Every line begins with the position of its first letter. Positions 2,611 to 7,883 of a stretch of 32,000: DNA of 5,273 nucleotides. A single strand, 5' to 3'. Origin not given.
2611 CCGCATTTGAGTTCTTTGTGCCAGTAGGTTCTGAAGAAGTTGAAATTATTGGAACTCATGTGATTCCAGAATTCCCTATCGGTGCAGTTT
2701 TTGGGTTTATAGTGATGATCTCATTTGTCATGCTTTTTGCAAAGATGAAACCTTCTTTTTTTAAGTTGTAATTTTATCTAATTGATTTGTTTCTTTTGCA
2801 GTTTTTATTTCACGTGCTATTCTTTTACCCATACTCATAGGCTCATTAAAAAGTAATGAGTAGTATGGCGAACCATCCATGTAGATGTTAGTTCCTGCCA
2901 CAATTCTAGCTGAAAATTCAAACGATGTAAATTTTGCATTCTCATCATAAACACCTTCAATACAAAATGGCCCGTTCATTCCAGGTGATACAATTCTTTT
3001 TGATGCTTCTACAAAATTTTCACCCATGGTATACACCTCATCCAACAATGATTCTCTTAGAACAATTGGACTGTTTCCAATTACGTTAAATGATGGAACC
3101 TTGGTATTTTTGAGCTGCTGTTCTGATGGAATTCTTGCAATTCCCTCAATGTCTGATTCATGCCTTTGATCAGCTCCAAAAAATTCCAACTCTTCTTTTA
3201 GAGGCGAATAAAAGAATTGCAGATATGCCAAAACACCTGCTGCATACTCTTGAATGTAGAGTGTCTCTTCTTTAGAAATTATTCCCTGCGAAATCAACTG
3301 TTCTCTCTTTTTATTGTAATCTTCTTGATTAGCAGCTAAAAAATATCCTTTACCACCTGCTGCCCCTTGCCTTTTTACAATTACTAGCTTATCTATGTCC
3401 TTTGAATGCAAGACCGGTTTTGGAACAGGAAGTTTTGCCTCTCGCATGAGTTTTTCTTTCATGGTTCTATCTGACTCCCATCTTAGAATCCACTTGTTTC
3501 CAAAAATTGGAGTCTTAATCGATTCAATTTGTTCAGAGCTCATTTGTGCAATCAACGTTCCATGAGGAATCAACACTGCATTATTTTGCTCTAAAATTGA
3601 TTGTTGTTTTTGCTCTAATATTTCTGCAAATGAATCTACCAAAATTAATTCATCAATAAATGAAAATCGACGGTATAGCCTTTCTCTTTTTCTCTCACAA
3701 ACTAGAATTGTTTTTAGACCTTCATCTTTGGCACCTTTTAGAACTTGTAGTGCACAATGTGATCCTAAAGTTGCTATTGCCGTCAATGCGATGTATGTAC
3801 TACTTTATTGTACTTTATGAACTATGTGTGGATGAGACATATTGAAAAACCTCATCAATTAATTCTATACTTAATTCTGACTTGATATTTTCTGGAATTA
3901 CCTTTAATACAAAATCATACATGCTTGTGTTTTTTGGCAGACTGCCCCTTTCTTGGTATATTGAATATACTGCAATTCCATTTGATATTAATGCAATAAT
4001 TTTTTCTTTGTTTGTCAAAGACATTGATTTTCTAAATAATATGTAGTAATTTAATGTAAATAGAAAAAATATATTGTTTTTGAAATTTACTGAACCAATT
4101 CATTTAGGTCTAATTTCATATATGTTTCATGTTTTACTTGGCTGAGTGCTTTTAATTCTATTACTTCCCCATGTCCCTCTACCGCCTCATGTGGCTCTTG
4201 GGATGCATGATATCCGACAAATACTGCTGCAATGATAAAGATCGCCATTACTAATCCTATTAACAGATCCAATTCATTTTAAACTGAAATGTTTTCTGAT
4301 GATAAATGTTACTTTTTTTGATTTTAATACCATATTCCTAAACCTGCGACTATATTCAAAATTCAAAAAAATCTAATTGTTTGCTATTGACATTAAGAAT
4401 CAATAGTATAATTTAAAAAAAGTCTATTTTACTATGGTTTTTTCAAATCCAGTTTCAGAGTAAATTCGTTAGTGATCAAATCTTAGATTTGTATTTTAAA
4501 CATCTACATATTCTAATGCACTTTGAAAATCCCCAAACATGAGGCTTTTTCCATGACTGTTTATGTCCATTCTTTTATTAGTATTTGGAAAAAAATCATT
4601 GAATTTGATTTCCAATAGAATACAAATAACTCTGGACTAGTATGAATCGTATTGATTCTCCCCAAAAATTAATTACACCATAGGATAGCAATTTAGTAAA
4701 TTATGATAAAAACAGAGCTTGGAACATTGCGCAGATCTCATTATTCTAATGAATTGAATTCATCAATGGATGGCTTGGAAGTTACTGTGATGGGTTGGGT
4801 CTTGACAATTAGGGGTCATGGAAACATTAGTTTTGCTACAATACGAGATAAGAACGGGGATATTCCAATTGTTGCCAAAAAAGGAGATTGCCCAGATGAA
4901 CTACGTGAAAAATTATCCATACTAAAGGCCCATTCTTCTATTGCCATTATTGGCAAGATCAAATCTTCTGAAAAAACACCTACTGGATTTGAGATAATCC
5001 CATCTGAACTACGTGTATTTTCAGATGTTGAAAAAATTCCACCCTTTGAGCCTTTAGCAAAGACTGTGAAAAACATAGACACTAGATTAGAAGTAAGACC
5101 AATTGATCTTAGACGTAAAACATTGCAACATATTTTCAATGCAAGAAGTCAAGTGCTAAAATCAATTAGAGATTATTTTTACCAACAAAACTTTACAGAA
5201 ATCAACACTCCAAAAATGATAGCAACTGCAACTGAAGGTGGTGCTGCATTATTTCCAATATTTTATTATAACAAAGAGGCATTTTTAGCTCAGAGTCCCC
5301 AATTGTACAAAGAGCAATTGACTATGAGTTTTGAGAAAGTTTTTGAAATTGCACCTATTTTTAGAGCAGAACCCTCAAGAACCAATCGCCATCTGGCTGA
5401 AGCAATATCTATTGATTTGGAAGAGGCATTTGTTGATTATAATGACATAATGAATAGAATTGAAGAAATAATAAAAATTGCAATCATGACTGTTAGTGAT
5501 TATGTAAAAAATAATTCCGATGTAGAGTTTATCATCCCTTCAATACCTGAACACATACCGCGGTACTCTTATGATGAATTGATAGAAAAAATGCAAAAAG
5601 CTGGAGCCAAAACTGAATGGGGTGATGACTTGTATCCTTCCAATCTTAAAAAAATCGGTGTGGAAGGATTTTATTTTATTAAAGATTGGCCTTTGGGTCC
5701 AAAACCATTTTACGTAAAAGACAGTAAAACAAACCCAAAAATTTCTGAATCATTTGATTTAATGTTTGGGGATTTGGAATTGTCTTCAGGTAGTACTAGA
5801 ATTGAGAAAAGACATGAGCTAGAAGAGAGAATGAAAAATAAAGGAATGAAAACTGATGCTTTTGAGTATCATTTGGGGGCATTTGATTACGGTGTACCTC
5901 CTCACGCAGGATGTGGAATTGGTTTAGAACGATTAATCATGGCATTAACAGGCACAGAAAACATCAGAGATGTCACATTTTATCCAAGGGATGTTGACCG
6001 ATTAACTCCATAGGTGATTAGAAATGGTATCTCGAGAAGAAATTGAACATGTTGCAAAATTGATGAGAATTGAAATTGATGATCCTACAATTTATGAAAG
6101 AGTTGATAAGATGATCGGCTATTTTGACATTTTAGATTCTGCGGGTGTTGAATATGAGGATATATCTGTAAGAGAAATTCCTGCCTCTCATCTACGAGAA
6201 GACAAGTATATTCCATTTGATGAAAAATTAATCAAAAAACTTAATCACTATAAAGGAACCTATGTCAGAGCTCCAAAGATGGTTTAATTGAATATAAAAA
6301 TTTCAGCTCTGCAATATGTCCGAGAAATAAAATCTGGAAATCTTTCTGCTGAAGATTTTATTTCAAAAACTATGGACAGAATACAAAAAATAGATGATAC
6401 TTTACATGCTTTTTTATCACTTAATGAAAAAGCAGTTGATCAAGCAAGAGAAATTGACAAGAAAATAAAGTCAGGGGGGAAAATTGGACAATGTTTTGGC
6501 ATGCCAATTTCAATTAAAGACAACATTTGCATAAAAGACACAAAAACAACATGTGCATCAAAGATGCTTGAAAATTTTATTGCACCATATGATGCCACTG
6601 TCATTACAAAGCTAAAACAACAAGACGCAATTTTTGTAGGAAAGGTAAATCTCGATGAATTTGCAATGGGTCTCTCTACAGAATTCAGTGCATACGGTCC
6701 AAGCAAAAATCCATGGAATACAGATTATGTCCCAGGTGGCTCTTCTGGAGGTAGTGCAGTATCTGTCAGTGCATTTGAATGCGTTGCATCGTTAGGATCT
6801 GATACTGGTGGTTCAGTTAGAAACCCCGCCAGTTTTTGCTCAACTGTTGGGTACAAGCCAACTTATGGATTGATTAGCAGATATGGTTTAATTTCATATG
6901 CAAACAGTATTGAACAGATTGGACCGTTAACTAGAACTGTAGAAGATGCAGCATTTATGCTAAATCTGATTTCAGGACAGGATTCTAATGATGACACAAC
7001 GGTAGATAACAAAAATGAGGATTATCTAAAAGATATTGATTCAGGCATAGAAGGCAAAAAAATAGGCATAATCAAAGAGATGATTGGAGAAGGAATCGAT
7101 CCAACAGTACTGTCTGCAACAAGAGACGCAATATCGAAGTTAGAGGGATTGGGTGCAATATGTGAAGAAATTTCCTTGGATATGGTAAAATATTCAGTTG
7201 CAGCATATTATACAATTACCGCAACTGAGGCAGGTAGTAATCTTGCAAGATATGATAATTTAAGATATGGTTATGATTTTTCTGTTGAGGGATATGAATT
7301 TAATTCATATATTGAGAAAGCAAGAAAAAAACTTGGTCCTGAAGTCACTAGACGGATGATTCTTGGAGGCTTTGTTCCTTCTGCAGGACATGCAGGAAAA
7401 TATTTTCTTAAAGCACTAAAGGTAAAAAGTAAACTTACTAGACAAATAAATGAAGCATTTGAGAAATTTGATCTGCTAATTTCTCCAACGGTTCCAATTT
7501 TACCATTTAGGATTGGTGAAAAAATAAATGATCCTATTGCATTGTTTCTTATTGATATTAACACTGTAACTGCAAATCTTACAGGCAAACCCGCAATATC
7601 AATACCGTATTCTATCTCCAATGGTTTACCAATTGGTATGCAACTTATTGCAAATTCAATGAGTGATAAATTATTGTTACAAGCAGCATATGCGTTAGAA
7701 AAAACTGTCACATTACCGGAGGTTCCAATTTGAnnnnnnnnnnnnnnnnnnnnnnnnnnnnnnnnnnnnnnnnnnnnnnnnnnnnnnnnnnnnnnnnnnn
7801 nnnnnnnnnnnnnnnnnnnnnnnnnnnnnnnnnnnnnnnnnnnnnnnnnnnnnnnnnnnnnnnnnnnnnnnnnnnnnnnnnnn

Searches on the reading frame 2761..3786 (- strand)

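Call 92: search_protein_families(library=pfam, proteins=[window:2761-3786:-], max_evalue=0.001)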
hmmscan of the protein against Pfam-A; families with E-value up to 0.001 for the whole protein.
window:2761-3786:- (341 aa): 2 families
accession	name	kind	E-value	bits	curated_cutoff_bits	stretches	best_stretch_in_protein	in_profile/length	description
PF06973.17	DUF1297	-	3.8e-76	255.3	23.8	1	156-341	1-188/188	Domain of unknown function (DUF1297)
PF06849.18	DUF1246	-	6.4e-46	155.8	25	1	4-124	1-121/122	Protein of unknown function (DUF1246)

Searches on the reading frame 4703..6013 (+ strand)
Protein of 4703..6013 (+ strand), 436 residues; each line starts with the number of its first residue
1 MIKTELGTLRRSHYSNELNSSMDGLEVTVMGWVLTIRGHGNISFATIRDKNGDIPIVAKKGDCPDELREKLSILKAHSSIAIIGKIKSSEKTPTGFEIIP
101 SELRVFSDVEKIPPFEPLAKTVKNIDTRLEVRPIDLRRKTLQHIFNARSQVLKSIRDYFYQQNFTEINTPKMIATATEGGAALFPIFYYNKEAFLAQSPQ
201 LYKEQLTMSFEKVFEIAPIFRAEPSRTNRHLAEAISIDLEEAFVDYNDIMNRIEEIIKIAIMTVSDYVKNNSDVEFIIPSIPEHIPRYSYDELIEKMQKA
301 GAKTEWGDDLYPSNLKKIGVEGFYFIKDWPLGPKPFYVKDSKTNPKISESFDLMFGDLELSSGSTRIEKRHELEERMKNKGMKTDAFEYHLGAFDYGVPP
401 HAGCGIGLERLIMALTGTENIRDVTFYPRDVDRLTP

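Call 44: search_protein_families(library=pfam, proteins=[window:4703-6013:+], max_evalue=0.001)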
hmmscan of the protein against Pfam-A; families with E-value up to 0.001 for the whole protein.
window:4703-6013:+ (436 aa): 2 families
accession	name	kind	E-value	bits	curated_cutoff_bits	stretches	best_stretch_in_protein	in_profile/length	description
PF00152.25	tRNA-synt_2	-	1.2e-82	277.8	25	1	125-430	2-307/308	tRNA synthetases class II (D, K and N)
PF01336.31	tRNA_anti-codon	-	5.1e-13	49.2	27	1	27-105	1-74/75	OB-fold nucleic acid binding domain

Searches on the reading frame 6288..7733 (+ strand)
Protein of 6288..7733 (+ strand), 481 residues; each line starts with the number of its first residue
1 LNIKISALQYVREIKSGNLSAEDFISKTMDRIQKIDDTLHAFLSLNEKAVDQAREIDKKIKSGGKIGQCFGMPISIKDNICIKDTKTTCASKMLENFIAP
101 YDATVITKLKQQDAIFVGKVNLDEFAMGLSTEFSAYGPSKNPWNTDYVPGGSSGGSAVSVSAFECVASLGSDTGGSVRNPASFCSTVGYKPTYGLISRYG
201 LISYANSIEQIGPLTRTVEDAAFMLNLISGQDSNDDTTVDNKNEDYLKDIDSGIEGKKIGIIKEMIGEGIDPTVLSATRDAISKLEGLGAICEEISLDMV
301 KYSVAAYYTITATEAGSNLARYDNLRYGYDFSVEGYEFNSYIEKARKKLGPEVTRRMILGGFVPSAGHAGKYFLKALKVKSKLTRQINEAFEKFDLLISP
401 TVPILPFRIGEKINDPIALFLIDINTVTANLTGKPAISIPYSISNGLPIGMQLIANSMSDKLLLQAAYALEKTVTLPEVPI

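Call 44: search_protein_families(library=pfam, proteins=[window:6288-7733:+], max_evalue=0.001)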
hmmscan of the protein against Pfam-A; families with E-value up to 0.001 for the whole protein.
window:6288-7733:+ (481 aa): 1 family
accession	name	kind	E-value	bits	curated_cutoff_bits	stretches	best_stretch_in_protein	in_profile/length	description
PF01425.27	Amidase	-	8.3e-138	460.6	27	1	25-464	3-445/445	Amidase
